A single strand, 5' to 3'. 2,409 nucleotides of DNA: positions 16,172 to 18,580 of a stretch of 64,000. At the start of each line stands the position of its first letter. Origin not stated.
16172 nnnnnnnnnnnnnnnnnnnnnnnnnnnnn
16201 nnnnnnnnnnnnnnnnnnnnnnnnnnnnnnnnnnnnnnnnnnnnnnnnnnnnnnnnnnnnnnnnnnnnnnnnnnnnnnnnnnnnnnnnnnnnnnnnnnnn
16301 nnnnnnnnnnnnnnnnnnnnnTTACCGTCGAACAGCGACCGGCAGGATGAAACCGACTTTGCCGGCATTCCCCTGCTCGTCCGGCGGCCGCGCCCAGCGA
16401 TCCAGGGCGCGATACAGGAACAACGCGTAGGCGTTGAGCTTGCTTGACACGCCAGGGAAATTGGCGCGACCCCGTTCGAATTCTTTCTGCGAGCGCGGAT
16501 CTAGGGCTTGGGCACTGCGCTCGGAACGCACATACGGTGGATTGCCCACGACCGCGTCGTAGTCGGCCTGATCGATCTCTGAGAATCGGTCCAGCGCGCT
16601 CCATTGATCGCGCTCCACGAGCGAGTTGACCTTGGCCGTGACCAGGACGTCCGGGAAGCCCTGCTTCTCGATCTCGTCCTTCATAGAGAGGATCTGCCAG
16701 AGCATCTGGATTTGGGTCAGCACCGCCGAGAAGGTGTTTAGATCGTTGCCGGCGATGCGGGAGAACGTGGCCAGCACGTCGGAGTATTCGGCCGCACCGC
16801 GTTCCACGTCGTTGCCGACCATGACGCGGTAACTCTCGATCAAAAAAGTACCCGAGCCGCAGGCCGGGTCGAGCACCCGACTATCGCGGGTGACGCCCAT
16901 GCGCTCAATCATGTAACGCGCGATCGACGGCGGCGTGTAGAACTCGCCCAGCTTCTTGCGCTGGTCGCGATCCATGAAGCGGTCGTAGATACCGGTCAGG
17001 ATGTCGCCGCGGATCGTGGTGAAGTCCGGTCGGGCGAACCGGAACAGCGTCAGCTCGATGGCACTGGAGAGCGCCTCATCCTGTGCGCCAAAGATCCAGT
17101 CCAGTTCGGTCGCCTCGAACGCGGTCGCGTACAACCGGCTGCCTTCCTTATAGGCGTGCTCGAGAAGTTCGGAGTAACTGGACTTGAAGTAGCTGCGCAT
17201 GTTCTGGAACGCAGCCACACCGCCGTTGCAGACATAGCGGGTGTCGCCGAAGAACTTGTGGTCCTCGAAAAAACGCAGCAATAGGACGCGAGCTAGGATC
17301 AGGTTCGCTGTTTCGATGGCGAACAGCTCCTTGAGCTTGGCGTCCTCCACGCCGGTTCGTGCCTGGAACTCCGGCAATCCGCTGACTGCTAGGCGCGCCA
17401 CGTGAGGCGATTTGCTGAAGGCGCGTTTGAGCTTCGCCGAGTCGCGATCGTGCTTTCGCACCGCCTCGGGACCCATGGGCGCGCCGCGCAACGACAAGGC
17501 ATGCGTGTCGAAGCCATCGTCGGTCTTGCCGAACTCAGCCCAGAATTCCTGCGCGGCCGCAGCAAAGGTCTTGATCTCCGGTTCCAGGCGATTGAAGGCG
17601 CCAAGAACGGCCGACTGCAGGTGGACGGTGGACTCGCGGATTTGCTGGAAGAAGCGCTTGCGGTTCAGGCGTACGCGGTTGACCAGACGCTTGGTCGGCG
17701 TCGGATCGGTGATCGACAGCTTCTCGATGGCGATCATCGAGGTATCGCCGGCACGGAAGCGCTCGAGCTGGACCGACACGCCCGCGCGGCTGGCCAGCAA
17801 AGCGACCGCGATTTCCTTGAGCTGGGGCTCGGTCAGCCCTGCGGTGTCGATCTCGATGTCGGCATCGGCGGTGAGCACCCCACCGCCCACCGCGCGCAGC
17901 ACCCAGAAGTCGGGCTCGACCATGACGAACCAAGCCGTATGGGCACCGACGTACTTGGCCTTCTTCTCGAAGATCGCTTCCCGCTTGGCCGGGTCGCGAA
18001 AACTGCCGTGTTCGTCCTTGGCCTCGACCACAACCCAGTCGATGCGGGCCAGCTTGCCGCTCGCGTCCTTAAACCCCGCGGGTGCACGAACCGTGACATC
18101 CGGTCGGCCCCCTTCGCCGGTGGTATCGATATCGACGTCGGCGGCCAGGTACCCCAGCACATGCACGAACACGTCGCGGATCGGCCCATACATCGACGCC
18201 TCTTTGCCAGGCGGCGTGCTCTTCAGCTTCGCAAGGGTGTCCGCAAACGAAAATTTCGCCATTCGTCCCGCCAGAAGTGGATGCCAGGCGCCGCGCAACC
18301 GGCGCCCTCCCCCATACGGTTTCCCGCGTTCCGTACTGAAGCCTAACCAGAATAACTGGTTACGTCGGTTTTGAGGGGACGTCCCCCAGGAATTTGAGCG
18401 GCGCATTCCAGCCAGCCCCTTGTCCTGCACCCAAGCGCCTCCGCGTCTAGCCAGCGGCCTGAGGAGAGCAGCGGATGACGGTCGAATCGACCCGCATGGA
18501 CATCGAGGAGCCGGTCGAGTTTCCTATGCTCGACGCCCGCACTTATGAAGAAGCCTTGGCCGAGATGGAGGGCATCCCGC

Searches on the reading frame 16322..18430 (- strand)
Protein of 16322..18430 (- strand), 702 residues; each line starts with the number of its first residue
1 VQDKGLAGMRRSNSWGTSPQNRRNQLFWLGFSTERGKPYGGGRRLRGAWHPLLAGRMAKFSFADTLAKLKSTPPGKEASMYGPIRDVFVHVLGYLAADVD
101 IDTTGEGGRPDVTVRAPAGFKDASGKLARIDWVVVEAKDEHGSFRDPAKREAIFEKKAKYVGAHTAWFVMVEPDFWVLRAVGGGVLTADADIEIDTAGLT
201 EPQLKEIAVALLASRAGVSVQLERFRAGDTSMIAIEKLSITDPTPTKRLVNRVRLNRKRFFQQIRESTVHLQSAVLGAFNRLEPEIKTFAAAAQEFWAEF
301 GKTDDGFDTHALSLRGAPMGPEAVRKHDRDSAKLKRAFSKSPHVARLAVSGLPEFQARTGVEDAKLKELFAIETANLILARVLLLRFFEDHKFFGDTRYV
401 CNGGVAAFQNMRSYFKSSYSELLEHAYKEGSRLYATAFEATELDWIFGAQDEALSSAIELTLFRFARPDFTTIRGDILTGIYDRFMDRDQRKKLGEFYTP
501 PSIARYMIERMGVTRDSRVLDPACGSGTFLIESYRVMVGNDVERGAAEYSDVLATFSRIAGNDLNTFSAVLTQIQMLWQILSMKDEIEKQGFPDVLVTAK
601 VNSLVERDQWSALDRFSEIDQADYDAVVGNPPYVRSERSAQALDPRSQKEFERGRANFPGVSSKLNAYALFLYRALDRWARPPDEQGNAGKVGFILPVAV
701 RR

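Call 3: search_protein_families(library=pfam, proteins=[window:16322-18430:-], max_evalue=0.01)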
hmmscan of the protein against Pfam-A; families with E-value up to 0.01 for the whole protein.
window:16322-18430:- (702 aa): 4 families
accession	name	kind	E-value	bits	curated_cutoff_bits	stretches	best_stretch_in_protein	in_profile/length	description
PF02384.22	N6_Mtase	-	4.9e-16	59.4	20.4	1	475-648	3-151/311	N-6 DNA Methylase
PF01170.24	UPF0020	-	1.7e-10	41.4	22.3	1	500-643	13-141/197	RMKL-like, methyltransferase domain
PF07669.17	Eco57I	-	9.5e-10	39.3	25.3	1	559-677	3-122/171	Eco57I restriction-modification methylase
PF20473.4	MmeI_Mtase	-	4.7e-09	36.2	27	1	516-641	20-153/259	MmeI, DNA-methyltransferase domain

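Call 4: search_protein_families(library=padloc, proteins=[window:16322-18430:-], max_evalue=0.01)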
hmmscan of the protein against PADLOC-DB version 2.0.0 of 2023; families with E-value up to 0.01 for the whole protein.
window:16322-18430:- (702 aa): 70 families (the best 25 are shown)
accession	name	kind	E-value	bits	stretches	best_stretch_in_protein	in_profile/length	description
PDLC03630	REase_MTase_IIG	-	1.3e-18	64.3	1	444-574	314-464/1100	Type IIG restriction enzyme-methyltransferase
PDLC03338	MTase_II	-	2.2e-18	64.3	1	478-682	113-292/604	Type II methyltransferase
PDLC04134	mad2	-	1.4e-16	58.4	1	332-634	139-368/492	mads_2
PDLC03348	MTase_II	-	2.2e-13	47.6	1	465-676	190-392/727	Type II methyltransferase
PDLC03021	MTase_I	-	3.2e-13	47.3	1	476-635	144-284/491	Type I methyltransferase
PDLC03625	REase_MTase_IIG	-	1.3e-12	44.4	1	472-586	384-497/1109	Type IIG restriction enzyme-methyltransferase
PDLC03248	MTase_II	-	1.2e-11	42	1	486-530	1-45/521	Type II methyltransferase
PDLC02529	PglX|PglXI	-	2e-11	40.4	1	515-640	227-374/1189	PglX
PDLC03267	MTase_II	-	3.5e-11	40.7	1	489-652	8-135/539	Type II methyltransferase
PDLC03025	MTase_I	-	5.8e-11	39.8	1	492-590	159-253/569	Type I methyltransferase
PDLC03035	MTase_I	-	1.9e-10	38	1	462-538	139-217/653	Type I methyltransferase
PDLC03318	MTase_II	-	3.6e-10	36.8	1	460-533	309-382/723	Type II methyltransferase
PDLC03335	MTase_II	-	6.4e-10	36.3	1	480-697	65-256/607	Type II methyltransferase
PDLC03313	MTase_II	-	8.6e-10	35.7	1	478-645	6-166/563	Type II methyltransferase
PDLC03603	REase_MTase_IIG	-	1.5e-09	34.5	1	461-633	265-447/1016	Type IIG restriction enzyme-methyltransferase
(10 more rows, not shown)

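Call 5: search_protein_families(library=ncbifam, proteins=[window:16322-18430:-], max_evalue=0.01)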
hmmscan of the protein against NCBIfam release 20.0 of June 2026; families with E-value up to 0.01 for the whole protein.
window:16322-18430:- (702 aa): 11 families
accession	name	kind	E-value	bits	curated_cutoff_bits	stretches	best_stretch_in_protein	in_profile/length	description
NF047738.1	antiphage_MADS2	equivalog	3.7e-10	38.7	720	1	465-538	281-354/654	methylation-associated defense system DNA methyltransferase MAD2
NF033451.1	BREX_2_MTaseX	equivalog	1.7e-08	32.7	400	1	516-585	224-295/1185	BREX-2 system adenine-specific DNA-methyltransferase PglX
TIGR02987.1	met_A_Alw26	exception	4.1e-07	29.1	353.5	1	492-644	1-133/523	Alw26I/Eco31I/Esp3I family type II restriction adenine-specific DNA-methyltransferase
TIGR01177.1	TIGR01177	hypoth_equivalog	8.3e-07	28.6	316.55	1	500-533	167-200/330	TIGR01177 family methyltransferase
NF033452.1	BREX_1_MTaseX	exception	1.8e-06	26.1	500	0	515-538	313-336/1210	BREX-1 system adenine-specific DNA-methyltransferase PglX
NF008748.0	PRK11783.1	equivalog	0.00016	20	466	1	503-633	179-315/704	bifunctional 23S rRNA (guanine(2069)-N(7))-methyltransferase RlmK/23S rRNA (guanine(2445)-N(2))-methyltransferase RlmL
NF040721.1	Trm14_Arch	equivalog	0.00025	20.3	280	1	501-633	177-299/370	tRNA (guanine(6)-N2)-methyltransferase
NF033455.1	BREX_6_MTaseX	exception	0.00025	18.7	900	0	497-535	309-348/1319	BREX-6 system adenine-specific DNA-methyltransferase PglX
TIGR03533.1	L3_gln_methyl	equivalog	0.0014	18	229.7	1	609-640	175-206/284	50S ribosomal protein L3 N(5)-glutamine methyltransferase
TIGR03534.1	RF_mod_PrmC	equivalog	0.0027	17.2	199.1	0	609-641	141-174/253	peptide chain release factor N(5)-glutamine methyltransferase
TIGR00497.1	hsdM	equivalog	0.0033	16.2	242.75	1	491-634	196-317/515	type I restriction-modification system subunit M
